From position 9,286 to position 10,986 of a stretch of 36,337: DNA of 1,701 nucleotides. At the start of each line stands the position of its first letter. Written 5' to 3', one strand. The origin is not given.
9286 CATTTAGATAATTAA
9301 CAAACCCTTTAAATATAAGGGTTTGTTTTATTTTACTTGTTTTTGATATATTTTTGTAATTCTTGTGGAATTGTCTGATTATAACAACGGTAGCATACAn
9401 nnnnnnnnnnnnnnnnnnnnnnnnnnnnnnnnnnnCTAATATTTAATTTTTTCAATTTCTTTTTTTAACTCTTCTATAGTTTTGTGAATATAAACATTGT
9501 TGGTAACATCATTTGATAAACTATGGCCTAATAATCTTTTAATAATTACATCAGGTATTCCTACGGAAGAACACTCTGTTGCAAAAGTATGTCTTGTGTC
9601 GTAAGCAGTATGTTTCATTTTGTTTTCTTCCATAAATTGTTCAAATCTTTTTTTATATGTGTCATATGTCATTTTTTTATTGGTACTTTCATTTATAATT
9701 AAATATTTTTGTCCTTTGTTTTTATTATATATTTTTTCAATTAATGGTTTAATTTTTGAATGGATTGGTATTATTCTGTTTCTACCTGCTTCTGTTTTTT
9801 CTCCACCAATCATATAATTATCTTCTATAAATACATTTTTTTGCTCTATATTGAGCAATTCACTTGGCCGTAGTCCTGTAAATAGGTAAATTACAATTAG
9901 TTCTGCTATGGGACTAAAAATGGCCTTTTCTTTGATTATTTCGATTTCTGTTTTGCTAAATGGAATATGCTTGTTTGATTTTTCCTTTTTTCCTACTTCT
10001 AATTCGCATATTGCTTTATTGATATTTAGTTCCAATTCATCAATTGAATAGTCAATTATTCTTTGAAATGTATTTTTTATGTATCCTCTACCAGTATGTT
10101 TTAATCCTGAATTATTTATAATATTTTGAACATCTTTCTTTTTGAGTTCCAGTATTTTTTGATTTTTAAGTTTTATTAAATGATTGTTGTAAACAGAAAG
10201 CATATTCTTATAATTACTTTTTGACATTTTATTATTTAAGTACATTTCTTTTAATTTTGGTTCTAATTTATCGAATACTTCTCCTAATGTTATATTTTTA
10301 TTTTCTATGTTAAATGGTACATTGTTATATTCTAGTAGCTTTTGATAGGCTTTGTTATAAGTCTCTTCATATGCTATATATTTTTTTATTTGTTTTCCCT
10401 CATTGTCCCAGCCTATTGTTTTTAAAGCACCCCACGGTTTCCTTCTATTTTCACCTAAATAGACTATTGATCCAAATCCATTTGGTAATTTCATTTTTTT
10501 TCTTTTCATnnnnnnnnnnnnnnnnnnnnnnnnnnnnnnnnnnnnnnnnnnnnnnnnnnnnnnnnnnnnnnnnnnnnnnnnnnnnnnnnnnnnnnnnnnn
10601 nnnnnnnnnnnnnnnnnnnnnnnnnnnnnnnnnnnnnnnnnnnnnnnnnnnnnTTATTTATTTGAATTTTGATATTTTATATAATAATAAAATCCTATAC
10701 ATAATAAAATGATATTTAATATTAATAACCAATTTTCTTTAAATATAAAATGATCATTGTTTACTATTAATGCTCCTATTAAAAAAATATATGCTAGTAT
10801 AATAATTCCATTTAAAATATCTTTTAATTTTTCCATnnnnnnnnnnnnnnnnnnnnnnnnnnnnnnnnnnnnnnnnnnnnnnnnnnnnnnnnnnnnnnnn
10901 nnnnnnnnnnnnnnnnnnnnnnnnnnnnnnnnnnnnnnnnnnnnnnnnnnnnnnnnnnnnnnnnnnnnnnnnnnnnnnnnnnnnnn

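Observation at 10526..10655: Self-contained promoter, three-hairpin, terminator cassette between int and the repressor operon: candidate small RNA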

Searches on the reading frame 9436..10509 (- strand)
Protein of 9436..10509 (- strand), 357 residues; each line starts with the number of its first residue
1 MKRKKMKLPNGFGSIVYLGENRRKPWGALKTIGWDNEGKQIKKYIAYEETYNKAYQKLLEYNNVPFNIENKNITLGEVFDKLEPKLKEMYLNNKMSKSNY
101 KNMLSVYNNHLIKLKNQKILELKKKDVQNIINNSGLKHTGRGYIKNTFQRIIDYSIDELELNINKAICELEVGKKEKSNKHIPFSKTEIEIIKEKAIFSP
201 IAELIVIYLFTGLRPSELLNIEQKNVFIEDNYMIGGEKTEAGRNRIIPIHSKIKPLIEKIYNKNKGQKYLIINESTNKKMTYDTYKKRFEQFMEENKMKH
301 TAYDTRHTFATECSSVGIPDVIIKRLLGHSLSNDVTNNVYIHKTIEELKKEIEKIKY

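Call 10: find_related_loci(query=window:9436-10509:-, collection=viral_contigs, flank=4000)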
Query window:9436-10509:- (357 aa) in viral_contigs; peptide patterns used: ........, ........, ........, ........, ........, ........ (x = any residue, [..] = any of these).
23 stretches matched a pattern; 1 encode a relative of the query (tblastn E <= 1e-3); 1 distinct loci.
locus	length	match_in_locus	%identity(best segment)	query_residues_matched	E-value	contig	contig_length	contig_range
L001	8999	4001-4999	25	7-329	2e-5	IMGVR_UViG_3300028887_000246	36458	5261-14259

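Call 12: find_homologous_proteins(query=window:9436-10509:-)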
Query window:9436-10509:- (357 aa): 1090 proteins with E <= 0.001 among 8000 candidates; the best 120 are listed.
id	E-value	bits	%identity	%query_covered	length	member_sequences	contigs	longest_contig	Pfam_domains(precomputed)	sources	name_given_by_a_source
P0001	2.3e-224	762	99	100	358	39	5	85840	PF00589.28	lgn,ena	-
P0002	2.9e-179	614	77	100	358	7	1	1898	PF00589.28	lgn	-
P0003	5.8e-170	583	75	100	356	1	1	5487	PF00589.28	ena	-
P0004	9.7e-167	573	74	100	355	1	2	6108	PF00589.28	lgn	-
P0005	1.4e-164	566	74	100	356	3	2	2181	PF00589.28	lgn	-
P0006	3.3e-162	558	73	100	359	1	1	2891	PF00589.28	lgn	-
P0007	8.3e-162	557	73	100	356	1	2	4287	PF00589.28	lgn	-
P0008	3.1e-136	472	61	100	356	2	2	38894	PF00589.28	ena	-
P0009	2.7e-133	463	61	100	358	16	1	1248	PF00589.28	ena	-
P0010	2.0e-131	457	61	100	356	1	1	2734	PF00589.28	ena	-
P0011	6.1e-131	455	60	100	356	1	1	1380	PF00589.28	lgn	-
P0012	1.8e-130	453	60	100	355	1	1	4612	PF00589.28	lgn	-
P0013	1.6e-129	450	59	100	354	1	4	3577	PF00589.28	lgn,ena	-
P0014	1.6e-129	450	59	100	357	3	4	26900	PF00589.28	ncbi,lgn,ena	-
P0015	9.4e-128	445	59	100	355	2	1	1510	PF00589.28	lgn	-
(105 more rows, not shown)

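Call 13: find_encoding_contigs(protein=P0001, flank=3000, max_places=6)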
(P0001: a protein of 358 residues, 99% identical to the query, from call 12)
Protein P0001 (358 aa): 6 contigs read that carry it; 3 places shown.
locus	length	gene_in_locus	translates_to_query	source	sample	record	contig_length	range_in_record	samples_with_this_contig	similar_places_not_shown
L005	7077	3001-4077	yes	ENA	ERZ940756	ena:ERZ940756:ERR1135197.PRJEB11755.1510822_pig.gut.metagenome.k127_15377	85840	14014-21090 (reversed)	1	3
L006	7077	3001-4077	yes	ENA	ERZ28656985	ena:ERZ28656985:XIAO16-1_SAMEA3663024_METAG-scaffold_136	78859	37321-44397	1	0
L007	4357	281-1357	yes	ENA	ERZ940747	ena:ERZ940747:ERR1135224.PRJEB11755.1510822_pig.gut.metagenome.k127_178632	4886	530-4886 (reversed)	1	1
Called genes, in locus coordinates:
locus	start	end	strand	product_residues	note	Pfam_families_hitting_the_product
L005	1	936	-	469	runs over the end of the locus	PF13479:AAA_24 (weak)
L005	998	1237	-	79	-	-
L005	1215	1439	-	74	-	-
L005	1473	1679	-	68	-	-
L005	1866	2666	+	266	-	PF13443:HTH_26 (weak)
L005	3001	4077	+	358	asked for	PF00589:Phage_integrase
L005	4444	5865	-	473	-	PF02934:GatB_N, PF02637:GatB_Yqey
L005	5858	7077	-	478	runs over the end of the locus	PF01425:Amidase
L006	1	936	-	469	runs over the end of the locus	PF13479:AAA_24 (weak)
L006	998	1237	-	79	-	-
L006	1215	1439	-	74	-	-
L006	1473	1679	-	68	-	-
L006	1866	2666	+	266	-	PF13443:HTH_26 (weak)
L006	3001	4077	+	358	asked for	PF00589:Phage_integrase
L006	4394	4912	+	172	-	-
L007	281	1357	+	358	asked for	PF00589:Phage_integrase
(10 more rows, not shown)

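Call 14: find_encoding_contigs(protein=P0003, flank=3000, max_places=4)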
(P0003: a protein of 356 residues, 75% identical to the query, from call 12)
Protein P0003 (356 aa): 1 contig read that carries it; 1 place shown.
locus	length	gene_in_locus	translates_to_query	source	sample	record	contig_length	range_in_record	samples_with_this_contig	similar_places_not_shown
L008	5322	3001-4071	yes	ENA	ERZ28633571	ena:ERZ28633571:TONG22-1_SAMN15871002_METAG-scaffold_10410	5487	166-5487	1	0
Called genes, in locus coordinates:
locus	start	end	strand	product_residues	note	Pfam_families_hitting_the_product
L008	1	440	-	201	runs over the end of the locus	?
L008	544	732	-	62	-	-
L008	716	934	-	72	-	-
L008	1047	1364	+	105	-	-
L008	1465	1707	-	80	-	PF13560:HTH_31 (weak), PF12844:HTH_19, PF01381:HTH_3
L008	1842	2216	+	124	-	PF12844:HTH_19, PF01381:HTH_3, PF13443:HTH_26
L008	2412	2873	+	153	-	PF13240:Zn_Ribbon_1 (weak), PF12978:DUF3862, PF07467:BLIP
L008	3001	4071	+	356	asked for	PF00589:Phage_integrase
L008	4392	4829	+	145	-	PF01844:HNH (weak)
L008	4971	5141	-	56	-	-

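Call 15: find_encoding_contigs(protein=P0004, flank=3000, max_places=4)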
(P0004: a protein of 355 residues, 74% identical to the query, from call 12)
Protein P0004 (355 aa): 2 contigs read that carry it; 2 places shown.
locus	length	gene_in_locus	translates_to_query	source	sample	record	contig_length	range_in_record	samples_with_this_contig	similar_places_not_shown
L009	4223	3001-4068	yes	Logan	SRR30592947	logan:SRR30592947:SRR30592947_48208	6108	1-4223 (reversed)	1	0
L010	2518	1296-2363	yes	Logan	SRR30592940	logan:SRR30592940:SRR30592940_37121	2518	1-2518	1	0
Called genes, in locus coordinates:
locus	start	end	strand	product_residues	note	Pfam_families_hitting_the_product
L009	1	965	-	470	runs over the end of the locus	PF13479:AAA_24 (weak)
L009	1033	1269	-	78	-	-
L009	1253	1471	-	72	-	-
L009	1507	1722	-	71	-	PF05339:DUF739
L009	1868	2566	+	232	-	PF12844:HTH_19 (weak), PF01381:HTH_3 (faint)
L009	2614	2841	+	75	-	-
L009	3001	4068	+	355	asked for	PF00589:Phage_integrase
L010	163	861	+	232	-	PF12844:HTH_19 (weak), PF01381:HTH_3 (faint)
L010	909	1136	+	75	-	-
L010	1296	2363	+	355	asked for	PF00589:Phage_integrase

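Call 16: find_encoding_contigs(protein=P0007, flank=3000, max_places=4)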
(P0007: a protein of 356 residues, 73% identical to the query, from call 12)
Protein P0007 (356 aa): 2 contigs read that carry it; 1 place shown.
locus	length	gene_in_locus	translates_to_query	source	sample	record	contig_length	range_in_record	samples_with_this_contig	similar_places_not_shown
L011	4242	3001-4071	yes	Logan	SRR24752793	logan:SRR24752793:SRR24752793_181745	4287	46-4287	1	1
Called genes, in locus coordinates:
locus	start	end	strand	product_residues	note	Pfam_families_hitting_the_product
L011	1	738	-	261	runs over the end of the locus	?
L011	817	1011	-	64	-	-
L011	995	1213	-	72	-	-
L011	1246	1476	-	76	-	-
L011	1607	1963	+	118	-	PF01381:HTH_3, PF12844:HTH_19, PF13560:HTH_31 (weak)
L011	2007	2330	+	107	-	PF06114:Peptidase_M78 (weak)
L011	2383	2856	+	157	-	-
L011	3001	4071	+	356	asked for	PF00589:Phage_integrase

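Call 21: find_related_loci(query=A1, collection=genome_contigs, flank=3000)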
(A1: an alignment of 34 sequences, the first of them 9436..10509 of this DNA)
Query A1 (357 aa) in genome_contigs; peptide patterns used: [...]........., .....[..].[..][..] (x = any residue, [..] = any of these).
600 stretches matched a pattern (row limit reached: there are more); 549 encode a relative of the query (tblastn E <= 1e-3); the best 80 are kept; 80 distinct loci.
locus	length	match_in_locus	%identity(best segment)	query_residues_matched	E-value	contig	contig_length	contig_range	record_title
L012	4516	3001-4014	44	3-348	2e-85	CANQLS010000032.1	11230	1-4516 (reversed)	MAG: uncultured Clostridia bacterium isolate Lapin-015__bin63 genome assembly, contig: Lapin-015__NODE_5916_length_11230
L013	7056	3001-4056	38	4-352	2e-73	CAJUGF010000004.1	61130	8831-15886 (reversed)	MAG TPA_asm: uncultured Bacilli bacterium isolate MGBC134914 genome assembly, contig: MGBC134914.4, whole genome shotgun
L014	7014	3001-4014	40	6-348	3e-72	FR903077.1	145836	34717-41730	Mycoplasma sp. CAG:776 genomic scaffold, scf49, whole genome shotgun sequence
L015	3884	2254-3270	41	4-352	2e-71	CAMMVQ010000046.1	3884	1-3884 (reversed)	MAG: uncultured Mollicutes bacterium isolate ERR7167064_bin.22_MetaWRAP_v1.1_MAG genome assembly, contig: NODE_11718_len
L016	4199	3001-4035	38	5-355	1e-70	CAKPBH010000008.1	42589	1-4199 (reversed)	MAG: uncultured Bacilli bacterium isolate REFINED_METABAT215_TOP10_CONTIGS_1500_ASSEMBLY_K77_MERGED__Hadza_MoBio_hadza-A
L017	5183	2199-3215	41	4-352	2e-70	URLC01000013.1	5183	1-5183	uncultured Tenericutes bacterium isolate UMGS1110 genome assembly, contig: NODE_2858_length_5183_cov_10.3053, whole geno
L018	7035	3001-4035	38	6-357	3e-68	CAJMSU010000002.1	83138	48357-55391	TPA_asm: uncultured bacterium isolate SRR5519181-bin.25 genome assembly, contig: NODE_154_length_83138_cov_7.804593, who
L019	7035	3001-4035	37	6-357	8e-66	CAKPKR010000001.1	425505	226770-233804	MAG: uncultured Bacilli bacterium isolate REFINED_METABAT215_TOP10_CONTIGS_1500_ASSEMBLY_K77_MERGED__Hadza_MoBio_hadza-E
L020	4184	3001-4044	38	5-353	1e-65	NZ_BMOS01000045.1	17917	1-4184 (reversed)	Oceanobacillus indicireducens strain JCM 17251 sequence45, whole genome shotgun sequence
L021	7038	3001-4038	41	6-357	2e-65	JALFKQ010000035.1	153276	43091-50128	MAG: Mycoplasmatota bacterium isolate SUG767 k141_40837, whole genome shotgun sequence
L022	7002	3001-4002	38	6-348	6e-64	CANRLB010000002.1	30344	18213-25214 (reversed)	MAG: uncultured Bacilli bacterium isolate Lapin-011__bin94 genome assembly, contig: Lapin-011__NODE_1393_length_30344_co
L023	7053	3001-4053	36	6-355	1e-62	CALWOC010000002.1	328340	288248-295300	MAG: uncultured Clostridia bacterium isolate BRZ_EH__bin69 genome assembly, contig: BRZ_EH__NODE_30_length_328340_cov_19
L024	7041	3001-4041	36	3-355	4e-62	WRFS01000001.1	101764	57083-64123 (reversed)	MAG: Oscillospiraceae bacterium isolate Lab288P4bin87 Ga0123354_10000033, whole genome shotgun sequence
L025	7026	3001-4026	36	6-355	2e-61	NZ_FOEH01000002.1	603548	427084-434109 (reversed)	Virgibacillus subterraneus strain CGMCC 1.7734, whole genome shotgun sequence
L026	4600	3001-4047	35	1-356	1e-61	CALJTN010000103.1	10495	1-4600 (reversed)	MAG: uncultured Clostridiaceae bacterium isolate R1_Bin_METABAT__6_1 genome assembly, contig: c_000001632070, whole geno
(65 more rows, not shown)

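Call 22: find_related_loci(query=A1, collection=metagenome_contigs, flank=3000)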
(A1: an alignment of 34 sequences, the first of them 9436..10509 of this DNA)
Query A1 (357 aa) in metagenome_contigs; peptide patterns used: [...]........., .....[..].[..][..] (x = any residue, [..] = any of these).
600 stretches matched a pattern (row limit reached: there are more); 575 encode a relative of the query (tblastn E <= 1e-3); the best 80 are kept; 80 distinct loci.
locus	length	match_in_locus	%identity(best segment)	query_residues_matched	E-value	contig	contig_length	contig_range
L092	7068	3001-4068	58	1-357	2e-131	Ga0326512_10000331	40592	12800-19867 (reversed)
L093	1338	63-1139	52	1-357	4e-120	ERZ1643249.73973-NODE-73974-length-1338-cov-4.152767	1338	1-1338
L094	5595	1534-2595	40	6-355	5e-77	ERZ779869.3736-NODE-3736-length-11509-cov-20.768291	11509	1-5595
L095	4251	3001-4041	39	4-357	7e-71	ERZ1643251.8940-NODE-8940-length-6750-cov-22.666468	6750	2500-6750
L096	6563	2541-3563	41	2-352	1e-70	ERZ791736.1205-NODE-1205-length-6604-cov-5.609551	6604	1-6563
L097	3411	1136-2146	39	5-348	2e-69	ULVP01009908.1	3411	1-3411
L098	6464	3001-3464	97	198-357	2e-81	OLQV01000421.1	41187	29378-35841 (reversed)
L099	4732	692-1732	36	6-356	7e-67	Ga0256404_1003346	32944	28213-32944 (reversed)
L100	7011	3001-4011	37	5-348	2e-66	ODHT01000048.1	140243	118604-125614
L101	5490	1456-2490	37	6-357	3e-66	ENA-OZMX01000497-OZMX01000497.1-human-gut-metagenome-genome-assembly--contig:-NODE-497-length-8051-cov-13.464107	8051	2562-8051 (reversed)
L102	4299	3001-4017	37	6-348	8e-64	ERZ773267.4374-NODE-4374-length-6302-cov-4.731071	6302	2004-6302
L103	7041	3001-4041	36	3-355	3e-62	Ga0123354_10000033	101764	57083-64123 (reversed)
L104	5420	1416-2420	38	6-357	4e-62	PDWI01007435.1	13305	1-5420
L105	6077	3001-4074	35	4-355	4e-61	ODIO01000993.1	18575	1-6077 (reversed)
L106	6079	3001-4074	35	4-355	9e-61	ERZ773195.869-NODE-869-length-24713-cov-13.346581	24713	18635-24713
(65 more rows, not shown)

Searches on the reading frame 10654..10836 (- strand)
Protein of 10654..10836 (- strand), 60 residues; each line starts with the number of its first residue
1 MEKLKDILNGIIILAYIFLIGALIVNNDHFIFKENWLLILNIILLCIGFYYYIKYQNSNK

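Call 11: find_encoding_contigs(protein=window:10654-10836:-, flank=3000, max_places=10)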
Protein window:10654-10836:- (60 aa): 4 contigs read that carry it; 3 places shown.
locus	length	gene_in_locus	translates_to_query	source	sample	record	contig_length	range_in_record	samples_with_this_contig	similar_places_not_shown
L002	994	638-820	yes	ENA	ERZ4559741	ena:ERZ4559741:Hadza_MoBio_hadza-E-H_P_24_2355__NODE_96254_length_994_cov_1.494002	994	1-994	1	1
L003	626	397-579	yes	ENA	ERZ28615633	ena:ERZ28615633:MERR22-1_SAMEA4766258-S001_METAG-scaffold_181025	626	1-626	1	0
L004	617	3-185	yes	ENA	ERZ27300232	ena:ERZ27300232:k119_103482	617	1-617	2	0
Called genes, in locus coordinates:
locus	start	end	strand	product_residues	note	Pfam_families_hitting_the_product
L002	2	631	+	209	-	?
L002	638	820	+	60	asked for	-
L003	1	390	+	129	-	?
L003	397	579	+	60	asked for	-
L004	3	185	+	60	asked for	?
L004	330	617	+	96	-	?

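Call 31: search_protein_families(library=pfam, proteins=[window:10654-10836:-], max_evalue=0.1)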
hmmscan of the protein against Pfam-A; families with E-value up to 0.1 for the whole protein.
window:10654-10836:- (60 aa): 2 families
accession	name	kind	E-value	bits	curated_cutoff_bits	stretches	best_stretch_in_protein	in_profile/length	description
PF22570.1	LiaF-TM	-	0.0055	17.9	27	1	13-57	55-96/98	LiaF transmembrane domain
PF13567.11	DUF4131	-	0.063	13.4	31.6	1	11-58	9-53/165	Domain of unknown function (DUF4131)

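Call 32: search_protein_families(library=phrogs, proteins=[window:10654-10836:-], max_evalue=0.01)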
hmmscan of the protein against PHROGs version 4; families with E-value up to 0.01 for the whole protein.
window:10654-10836:- (60 aa): 1 family
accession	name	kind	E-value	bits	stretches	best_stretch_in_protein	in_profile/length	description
phrog_21872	-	unknown function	0.00049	21.3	1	18-59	42-83/92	-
